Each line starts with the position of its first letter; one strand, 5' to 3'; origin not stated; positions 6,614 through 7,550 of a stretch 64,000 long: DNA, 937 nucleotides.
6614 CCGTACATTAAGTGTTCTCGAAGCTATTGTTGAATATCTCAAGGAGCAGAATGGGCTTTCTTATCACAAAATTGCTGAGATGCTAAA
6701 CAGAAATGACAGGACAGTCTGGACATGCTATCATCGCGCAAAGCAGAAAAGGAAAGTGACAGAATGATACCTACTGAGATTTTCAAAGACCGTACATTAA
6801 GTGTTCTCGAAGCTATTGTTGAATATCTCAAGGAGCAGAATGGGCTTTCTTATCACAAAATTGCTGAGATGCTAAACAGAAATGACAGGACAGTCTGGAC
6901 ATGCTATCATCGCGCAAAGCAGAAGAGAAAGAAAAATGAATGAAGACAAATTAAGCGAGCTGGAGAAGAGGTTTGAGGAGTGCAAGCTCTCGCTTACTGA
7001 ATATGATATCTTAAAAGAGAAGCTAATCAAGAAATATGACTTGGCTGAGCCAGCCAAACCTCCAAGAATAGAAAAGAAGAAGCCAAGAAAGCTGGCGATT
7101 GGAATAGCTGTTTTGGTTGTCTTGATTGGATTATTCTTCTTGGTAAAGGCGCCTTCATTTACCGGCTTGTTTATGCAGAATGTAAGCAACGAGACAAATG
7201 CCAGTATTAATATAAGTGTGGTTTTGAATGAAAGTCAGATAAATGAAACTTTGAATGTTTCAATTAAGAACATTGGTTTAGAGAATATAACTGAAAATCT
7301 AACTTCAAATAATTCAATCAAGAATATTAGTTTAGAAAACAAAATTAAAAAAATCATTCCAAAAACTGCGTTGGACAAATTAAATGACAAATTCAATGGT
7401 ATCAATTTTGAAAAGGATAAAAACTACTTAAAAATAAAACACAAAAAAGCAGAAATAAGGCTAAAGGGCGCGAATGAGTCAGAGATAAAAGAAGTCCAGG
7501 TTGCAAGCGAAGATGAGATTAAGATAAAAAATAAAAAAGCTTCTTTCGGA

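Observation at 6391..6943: Five phased TATA-plus-palindrome modules feeding a perfectly duplicated mini-HTH gene, at the divergent hub of the surface-protein island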

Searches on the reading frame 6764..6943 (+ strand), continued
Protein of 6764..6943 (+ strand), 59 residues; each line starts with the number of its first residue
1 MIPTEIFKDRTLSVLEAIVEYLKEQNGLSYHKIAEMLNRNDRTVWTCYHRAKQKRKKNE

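Call 56: fold_search(model_id=the predicted structure, library=pdb)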
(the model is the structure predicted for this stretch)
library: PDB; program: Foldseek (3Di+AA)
matches with E <= 10: 656; with E <= 0.001: 0
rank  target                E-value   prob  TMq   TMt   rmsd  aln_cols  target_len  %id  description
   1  5fgm                  1.7e-02  1.00  0.75  0.68   3.9        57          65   23  Streptomyces coelicolor SigR region 4 (released 2016-03-02)
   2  6kon_F                2.2e-02  1.00  0.74  0.26   3.6        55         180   25  Mycobacterium tuberculosis initial transcription complex comprising sigma H and 5'-OH RNA of 5 nt (released 2020-03-11)
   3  6jcx_F                4.2e-02  1.00  0.72  0.25   3.4        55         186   24  Mycobacterium tuberculosis transcription initiation complex with ECF sigma factor sigma H and 6nt RNA (released 2019-05-29)
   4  1or7_A                4.4e-02  1.00  0.73  0.25   6.2        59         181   29  Crystal Structure of Escherichia coli sigmaE with the Cytoplasmic Domain of its Anti-sigma RseA (released 2003-04-15)
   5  6koo_F                4.4e-02  1.00  0.72  0.25   3.5        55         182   24  Mycobacterium tuberculosis initial transcription complex comprising sigma H and 5'-OH RNA of 7 nt (released 2020-03-11)
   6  9a7s_A                4.4e-02  1.00  0.76  0.18   8.4        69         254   25  Integrative model of RPSD-RPOB by crosslinking MS and deep learning (released 2024-09-18)
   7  6jcy_F                5.0e-02  1.00  0.77  0.29   3.9        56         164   21  Mycobacterium tuberculosis RNA polymerase transcription initiation open complex with a chimeric ECF sigma factor sigH/ (released 2019-05-29)
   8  6kop_F                5.3e-02  1.00  0.73  0.29   3.5        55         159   24  Mycobacterium tuberculosis initial transcription complex comprising sigma H and 5'-OH RNA of 9 nt (released 2020-03-11)
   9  5zx2_F                5.7e-02  1.00  0.73  0.26   3.6        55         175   24  Mycobacterium tuberculosis RNA polymerase transcription initiation complex with ECF sigma factor sigma H and 7nt RNA (released 2019-03-20)
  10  6koq_F                5.7e-02  1.00  0.72  0.31   3.5        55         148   24  Mycobacterium tuberculosis initial transcription complex comprising sigma H and 5'-OH RNA of 10 nt (released 2020-03-11)
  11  2h27_D                6.0e-02  1.00  0.72  0.62   6.6        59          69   29  Crystal Structure of Escherichia coli SigmaE Region 4 Bound to its-35 Element DNA (released 2006-08-22)
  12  2h27_A                7.3e-02  1.00  0.72  0.60   2.9        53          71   30  Crystal Structure of Escherichia coli SigmaE Region 4 Bound to its-35 Element DNA (released 2006-08-22)
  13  3vep_H                8.3e-02  1.00  0.79  0.66   5.1        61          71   20  Crystal structure of SigD4 in complex with its negative regulator RsdA (released 2013-02-13)
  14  6dv9_F                8.8e-02  1.00  0.72  0.26   6.9        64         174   23  Crystal structure of Mycobacterium tuberculosis transcription initiation complex(ECF sigma factor L) containing 5nt RN (released 2019-02-20)
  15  9a4r_A                9.4e-02  1.00  0.79  0.23   2.0        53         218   34  Integrative model of RPSH-RPOB by crosslinking MS and deep learning (released 2024-09-18)
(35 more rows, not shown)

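Call 63: find_homologous_proteins(query=P0019, max_evalue=1e-20)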
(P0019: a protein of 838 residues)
Query P0019 (838 aa): 285 proteins with E <= 1e-20 among 8000 candidates; the best 120 are listed.
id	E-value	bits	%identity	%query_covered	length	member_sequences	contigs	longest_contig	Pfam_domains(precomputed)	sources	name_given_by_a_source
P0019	0.0e+0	1875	100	100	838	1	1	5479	PF13384.13,PF13385.14,PF08281.19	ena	-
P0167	3.0e-203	695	41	41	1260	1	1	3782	PF22925.4,PF00354.25,PF13385.14,PF02973.23,PF02210.32,PF00054.31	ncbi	ncbi:LamG domain-containing protein, partial [Nanoarchaeota archaeon]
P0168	4.1e-191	655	40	36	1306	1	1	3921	PF00354.25,PF13385.14,PF02973.23,PF02210.32,PF00054.31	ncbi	ncbi:LamG domain-containing protein, partial [Nanoarchaeota archaeon]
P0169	4.0e-189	649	44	35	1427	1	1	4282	PF22925.4,PF13385.14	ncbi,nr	ncbi:MAG: LamG domain-containing protein, partial [Candidatus Aenigmarchaeota archaeon]|nr:LamG doma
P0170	5.2e-175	602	46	36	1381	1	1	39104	PF22925.4,PF13385.14,PF02973.23,PF02210.32,PF00054.31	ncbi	-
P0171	1.1e-168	581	41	38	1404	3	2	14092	PF00354.25,PF13385.14,PF02210.32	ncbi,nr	ncbi:MAG: LamG domain-containing protein, partial [Nanoarchaeota archaeon]|nr:LamG domain-containing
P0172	3.4e-168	579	39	40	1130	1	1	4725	PF00354.25,PF13385.14,PF02973.23,PF02210.32,PF00054.31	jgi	-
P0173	4.8e-159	549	42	34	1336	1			PF22925.4,PF13385.14,PF02973.23,PF02210.32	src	-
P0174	2.1e-155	537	44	36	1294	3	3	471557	PF13385.14,PF02973.23,PF02210.32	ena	-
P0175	6.7e-155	535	38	99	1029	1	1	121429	PF13385.14,PF18262.8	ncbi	ncbi:LamG domain-containing protein [Nanoarchaeota archaeon]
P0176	2.4e-147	510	36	39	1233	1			PF13385.14,PF02973.23,PF02210.32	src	-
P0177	1.3e-145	505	42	35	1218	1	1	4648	PF13385.14,PF02973.23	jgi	jgi:hypothetical protein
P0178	1.5e-144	501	43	31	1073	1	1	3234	PF07953.21,PF00354.25,PF13385.14,PF02210.32,PF00054.31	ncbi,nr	ncbi:MAG: LamG domain-containing protein, partial [Nanoarchaeota archaeon]|nr:LamG domain-containing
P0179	1.7e-142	494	42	37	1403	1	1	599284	PF07953.21,PF00354.25,PF13385.14,PF02210.32,PF00054.31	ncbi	-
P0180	2.5e-140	487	37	40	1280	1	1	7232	PF07953.21,PF00354.25,PF13385.14,PF02973.23,PF02210.32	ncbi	ncbi:MAG: LamG-like jellyroll fold domain-containing protein, partial [Candidatus Thorarchaeota arch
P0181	4.1e-138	480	40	84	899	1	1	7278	PF13385.14,PF08281.19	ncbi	ncbi:MAG: LamG-like jellyroll fold domain-containing protein [Candidatus Nanoarchaeia archaeon]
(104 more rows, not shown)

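Call 64: find_encoding_contigs(protein=P0175, flank=4000, max_places=2)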
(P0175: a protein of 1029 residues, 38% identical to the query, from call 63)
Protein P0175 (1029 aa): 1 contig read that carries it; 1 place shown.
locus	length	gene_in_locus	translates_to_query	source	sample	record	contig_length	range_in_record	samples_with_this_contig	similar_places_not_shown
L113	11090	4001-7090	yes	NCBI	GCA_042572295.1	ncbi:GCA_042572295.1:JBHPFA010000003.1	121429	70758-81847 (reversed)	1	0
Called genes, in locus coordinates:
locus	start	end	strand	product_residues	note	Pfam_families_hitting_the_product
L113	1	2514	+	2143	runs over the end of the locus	-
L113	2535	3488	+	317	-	-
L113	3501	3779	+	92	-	-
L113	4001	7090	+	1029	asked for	PF13385:Laminin_G_3, PF18262:PhetRS_B1 (faint)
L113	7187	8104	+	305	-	-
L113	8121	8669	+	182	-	-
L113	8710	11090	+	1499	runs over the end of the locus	-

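Call 65: find_encoding_contigs(protein=P0181, flank=4000, max_places=2)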
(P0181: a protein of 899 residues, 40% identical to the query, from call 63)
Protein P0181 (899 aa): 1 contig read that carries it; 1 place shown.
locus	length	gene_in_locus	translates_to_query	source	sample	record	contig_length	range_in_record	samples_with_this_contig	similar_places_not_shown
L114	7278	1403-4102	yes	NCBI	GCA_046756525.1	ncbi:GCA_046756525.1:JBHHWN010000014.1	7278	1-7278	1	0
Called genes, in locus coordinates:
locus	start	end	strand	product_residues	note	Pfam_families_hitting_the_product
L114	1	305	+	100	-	?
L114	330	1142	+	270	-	PF00491:Arginase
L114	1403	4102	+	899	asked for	PF13385:Laminin_G_3, PF08281:Sigma70_r4_2 (faint)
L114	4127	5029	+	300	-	-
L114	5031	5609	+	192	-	-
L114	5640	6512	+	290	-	-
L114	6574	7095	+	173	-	PF02834:LigT_PEase, PF13563:2_5_RNA_ligase2, PF02834:LigT_PEase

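Call 66: find_encoding_contigs(protein=P0019, flank=4000, max_places=2)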
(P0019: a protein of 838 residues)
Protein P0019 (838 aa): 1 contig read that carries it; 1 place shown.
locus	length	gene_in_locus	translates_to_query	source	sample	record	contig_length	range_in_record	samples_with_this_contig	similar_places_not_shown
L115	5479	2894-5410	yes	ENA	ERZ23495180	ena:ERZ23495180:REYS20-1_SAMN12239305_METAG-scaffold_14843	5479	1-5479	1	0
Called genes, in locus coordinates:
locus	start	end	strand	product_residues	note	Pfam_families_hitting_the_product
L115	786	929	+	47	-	-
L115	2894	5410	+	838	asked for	PF13385:Laminin_G_3, PF13384:HTH_23 (faint), PF08281:Sigma70_r4_2 (faint)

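Call 72: search_protein_families(library=ncbifam, proteins=[window:6764-6943:+], max_evalue=0.1)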
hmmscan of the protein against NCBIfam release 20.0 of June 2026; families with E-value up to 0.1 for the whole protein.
window:6764-6943:+ (59 aa): 14 families
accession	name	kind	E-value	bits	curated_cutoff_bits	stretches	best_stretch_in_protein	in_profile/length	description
NF005385.0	PRK06930.1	subfamily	4.6e-05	23.2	136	1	14-57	117-160/170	positive control sigma-like factor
TIGR02950.1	SigM_subfam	subfamily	0.00024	21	147.95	1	19-57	118-156/159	RNA polymerase sigma factor, SigM family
TIGR02957.1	SigX4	subfamily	0.001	18.3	323.25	1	11-56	108-153/281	RNA polymerase sigma-70 factor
NF009170.0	PRK12517.1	subfamily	0.0045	16.4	197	1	22-57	139-174/188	RNA polymerase sigma factor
NF058625.1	sigma_PG0214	equivalog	0.0051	16.5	130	1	12-55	114-157/170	GFO_1088 family ECF-type sigma factor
TIGR02984.1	Sig-70_plancto1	subfamily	0.014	15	183.75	1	21-56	150-185/189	RNA polymerase sigma-70 factor, Planctomycetaceae-specific subfamily 1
TIGR02937.1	sigma70-ECF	superfamily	0.017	14.8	42.9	1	16-56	122-162/165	sigma-70 family RNA polymerase sigma factor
NF008888.0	PRK11922.1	equivalog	0.02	14.5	204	1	22-54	159-191/231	RNA polymerase sigma factor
NF006145.0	PRK08295.1-2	equivalog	0.023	14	212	1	13-57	165-208/213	RNA polymerase sporulation sigma factor SigH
TIGR02859.1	spore_sigH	equivalog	0.024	14.1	294.8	1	11-57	150-195/198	RNA polymerase sporulation sigma factor SigH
NF006147.0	PRK08295.1-4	equivalog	0.037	13.6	212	1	25-57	166-198/201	RNA polymerase factor sigma-70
NF006148.0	PRK08295.1-5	equivalog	0.043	13.1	208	1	11-56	164-208/218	RNA polymerase sporulation sigma factor SigH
NF007214.0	PRK09636.1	subfamily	0.059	12.5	271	1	11-56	115-160/293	RNA polymerase sigma factor SigJ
TIGR02947.1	SigH_actino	hypoth_equivalog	0.065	12.9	251.55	1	19-57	139-177/193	RNA polymerase sigma-70 factor, TIGR02947 family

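Call 86: list_cluster_members(proteins=[P0001, P0002, P0005])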
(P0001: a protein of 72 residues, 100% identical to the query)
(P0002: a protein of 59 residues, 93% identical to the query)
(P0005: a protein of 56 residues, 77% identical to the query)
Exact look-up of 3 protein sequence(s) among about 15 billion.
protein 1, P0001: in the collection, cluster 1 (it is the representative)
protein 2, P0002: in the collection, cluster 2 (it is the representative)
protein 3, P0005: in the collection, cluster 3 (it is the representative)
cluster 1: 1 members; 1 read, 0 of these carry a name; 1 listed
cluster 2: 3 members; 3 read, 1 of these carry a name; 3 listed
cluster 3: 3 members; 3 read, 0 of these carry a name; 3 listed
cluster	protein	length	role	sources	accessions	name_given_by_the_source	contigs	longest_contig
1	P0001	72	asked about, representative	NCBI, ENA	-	-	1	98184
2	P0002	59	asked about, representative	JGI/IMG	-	-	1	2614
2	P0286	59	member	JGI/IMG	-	DNA-directed RNA polymerase specialized sigma24 family protein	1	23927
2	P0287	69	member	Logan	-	-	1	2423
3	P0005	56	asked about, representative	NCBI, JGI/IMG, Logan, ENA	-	-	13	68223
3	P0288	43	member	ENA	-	-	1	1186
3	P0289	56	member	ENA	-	-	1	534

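Call 87: find_encoding_contigs(protein=P0287, flank=3000, max_places=4)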
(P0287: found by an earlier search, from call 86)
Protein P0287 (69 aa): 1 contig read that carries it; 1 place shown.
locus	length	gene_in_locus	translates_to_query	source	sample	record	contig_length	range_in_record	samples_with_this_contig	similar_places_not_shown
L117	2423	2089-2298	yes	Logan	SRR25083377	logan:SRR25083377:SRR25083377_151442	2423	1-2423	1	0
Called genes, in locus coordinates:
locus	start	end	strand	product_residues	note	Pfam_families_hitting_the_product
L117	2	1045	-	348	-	?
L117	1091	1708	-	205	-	-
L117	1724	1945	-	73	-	-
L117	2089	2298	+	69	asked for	PF08281:Sigma70_r4_2 (weak)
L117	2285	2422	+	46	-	?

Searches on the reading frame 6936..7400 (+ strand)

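Call 49: search_protein_families(library=pfam, proteins=[window:6936-7400:+], max_evalue=1)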
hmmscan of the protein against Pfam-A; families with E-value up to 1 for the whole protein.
window:6936-7400:+ (155 aa): 2 families
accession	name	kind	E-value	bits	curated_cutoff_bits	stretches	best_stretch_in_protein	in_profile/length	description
PF13786.12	DUF4179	-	0.033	15.1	30.1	1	47-114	3-71/94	Domain of unknown function (DUF4179)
PF08358.15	Flexi_CP_N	-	0.52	10.8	21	0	97-116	5-24/52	Carlavirus coat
